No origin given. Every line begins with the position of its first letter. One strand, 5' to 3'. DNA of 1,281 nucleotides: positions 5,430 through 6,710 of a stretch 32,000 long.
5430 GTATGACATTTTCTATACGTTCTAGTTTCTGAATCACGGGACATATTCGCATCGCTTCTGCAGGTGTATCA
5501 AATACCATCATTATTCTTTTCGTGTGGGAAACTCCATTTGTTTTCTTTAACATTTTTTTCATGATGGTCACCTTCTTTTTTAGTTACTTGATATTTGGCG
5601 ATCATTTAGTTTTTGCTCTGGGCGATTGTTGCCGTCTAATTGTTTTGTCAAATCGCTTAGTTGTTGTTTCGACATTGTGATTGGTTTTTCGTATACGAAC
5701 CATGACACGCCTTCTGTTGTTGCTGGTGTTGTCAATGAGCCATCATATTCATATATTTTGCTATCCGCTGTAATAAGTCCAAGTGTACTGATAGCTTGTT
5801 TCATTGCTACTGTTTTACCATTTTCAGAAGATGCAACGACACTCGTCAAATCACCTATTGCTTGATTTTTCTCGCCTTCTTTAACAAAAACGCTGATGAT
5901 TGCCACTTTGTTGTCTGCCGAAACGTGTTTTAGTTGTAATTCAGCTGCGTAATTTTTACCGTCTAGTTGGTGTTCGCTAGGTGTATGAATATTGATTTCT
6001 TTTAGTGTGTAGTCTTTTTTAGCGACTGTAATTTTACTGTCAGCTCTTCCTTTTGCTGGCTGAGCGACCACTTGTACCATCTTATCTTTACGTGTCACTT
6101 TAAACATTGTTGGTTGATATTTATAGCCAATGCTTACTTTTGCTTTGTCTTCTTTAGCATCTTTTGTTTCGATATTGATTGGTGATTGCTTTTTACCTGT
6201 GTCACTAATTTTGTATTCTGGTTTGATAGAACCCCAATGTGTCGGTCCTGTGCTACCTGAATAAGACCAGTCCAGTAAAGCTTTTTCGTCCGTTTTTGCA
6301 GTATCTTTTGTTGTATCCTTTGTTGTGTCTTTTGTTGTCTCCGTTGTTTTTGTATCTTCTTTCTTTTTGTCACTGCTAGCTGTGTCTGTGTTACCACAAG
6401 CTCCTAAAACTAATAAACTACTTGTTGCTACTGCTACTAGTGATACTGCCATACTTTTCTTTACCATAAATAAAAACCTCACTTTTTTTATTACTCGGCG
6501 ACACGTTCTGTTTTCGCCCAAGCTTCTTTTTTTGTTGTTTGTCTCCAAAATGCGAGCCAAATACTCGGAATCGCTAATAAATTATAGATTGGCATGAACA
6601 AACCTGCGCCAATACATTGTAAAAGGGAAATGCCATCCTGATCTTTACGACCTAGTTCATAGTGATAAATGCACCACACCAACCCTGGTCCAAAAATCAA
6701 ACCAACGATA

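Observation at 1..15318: A 15-kb unidirectional AT-rich surface locus with an unusual gene combination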

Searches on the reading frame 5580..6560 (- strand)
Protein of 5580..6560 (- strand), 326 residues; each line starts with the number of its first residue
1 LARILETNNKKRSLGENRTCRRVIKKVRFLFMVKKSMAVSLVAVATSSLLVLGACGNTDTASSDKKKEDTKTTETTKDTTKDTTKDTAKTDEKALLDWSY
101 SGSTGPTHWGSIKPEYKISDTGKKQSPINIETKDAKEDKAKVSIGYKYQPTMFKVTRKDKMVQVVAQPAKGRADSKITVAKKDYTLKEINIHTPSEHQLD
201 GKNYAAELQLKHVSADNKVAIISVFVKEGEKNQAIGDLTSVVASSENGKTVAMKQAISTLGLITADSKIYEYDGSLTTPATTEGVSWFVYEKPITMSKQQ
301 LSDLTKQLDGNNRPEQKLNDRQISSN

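Call 5: search_protein_families(library=pfam, proteins=[window:5580-6560:-], max_evalue=0.01)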
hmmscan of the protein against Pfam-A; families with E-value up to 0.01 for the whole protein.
window:5580-6560:- (326 aa): 1 family
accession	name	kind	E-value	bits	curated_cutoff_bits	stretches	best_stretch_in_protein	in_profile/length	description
PF00194.26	Carb_anhydrase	-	2e-35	123.1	27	1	105-325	2-252/254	Eukaryotic-type carbonic anhydrase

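Call 21: search_protein_families(library=ncbifam, proteins=[window:5580-6560:-], max_evalue=0.01)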
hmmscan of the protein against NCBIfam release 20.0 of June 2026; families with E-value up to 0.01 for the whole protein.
window:5580-6560:- (326 aa): 4 families
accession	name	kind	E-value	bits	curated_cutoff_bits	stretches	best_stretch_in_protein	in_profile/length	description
NF045729.1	VlpA_Nterm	exception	0.00038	20.5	175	1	39-110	15-86/122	variable lipoprotein VlpA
NF045774.1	cytochro_C551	exception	0.0005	20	118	1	37-78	1-41/110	cytochrome c551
NF040528.1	SP_0198_lipo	equivalog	0.0011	18.9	100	1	41-103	5-69/144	SP_0198 family lipoprotein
NF041428.1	TrsH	subfamily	0.0076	16.4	150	1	43-86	6-48/149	TrsH/TraH family protein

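Call 22: search_solved_structures(query=window:5580-6560:-, max_evalue=0.00001, show_alignments=2)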
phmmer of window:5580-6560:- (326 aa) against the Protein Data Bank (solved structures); distinct sequences matched with E-value up to 0.00001: 239 (the best 60 are shown).
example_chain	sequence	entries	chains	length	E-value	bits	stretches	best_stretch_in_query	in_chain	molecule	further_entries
6eki_A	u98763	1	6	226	2.7e-39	138.5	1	97-323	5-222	Carbonic anhydrase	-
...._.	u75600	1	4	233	3e-39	138.4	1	98-323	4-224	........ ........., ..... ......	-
4g7a_A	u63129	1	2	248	4.7e-39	137.8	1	97-323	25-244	Carbonate dehydratase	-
4c3t_A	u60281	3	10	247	3.1e-38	135.1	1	97-323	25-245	CARBONATE DEHYDRATASE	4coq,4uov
6im0_A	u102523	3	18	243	2.5e-37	132.1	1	97-324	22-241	Carbonic anhydrase (Carbonate dehydratase)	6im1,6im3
4x5s_A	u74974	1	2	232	1e-35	126.8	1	97-323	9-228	Carbonic anhydrase (Carbonate dehydratase)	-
8w7x_A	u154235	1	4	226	3.6e-34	121.7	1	98-323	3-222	SPS_Carbon Anhydrase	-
1kop_A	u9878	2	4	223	1.2e-31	113.5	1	97-323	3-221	CARBONIC ANHYDRASE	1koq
8dpc_A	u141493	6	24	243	1.4e-31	113.2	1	97-323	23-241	Carbonic anhydrase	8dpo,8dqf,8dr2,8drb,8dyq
5hpj_A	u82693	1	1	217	3.1e-31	112.1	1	97-323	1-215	Carbonic anhydrase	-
4twl_A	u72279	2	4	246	4e-28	101.9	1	102-321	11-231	Dioscorin 5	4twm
4ygf_A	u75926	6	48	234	5.3e-24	88.4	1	97-315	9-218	Alpha-carbonic anhydrase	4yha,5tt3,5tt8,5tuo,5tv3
4xfw_A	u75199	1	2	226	9e-24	87.6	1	98-315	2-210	Alpha-carbonic anhydrase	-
3czv_A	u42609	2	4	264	6.6e-21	78.2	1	95-304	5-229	Carbonic anhydrase 13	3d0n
3da2_A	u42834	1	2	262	6.8e-21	78.2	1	95-304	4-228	Carbonic anhydrase 13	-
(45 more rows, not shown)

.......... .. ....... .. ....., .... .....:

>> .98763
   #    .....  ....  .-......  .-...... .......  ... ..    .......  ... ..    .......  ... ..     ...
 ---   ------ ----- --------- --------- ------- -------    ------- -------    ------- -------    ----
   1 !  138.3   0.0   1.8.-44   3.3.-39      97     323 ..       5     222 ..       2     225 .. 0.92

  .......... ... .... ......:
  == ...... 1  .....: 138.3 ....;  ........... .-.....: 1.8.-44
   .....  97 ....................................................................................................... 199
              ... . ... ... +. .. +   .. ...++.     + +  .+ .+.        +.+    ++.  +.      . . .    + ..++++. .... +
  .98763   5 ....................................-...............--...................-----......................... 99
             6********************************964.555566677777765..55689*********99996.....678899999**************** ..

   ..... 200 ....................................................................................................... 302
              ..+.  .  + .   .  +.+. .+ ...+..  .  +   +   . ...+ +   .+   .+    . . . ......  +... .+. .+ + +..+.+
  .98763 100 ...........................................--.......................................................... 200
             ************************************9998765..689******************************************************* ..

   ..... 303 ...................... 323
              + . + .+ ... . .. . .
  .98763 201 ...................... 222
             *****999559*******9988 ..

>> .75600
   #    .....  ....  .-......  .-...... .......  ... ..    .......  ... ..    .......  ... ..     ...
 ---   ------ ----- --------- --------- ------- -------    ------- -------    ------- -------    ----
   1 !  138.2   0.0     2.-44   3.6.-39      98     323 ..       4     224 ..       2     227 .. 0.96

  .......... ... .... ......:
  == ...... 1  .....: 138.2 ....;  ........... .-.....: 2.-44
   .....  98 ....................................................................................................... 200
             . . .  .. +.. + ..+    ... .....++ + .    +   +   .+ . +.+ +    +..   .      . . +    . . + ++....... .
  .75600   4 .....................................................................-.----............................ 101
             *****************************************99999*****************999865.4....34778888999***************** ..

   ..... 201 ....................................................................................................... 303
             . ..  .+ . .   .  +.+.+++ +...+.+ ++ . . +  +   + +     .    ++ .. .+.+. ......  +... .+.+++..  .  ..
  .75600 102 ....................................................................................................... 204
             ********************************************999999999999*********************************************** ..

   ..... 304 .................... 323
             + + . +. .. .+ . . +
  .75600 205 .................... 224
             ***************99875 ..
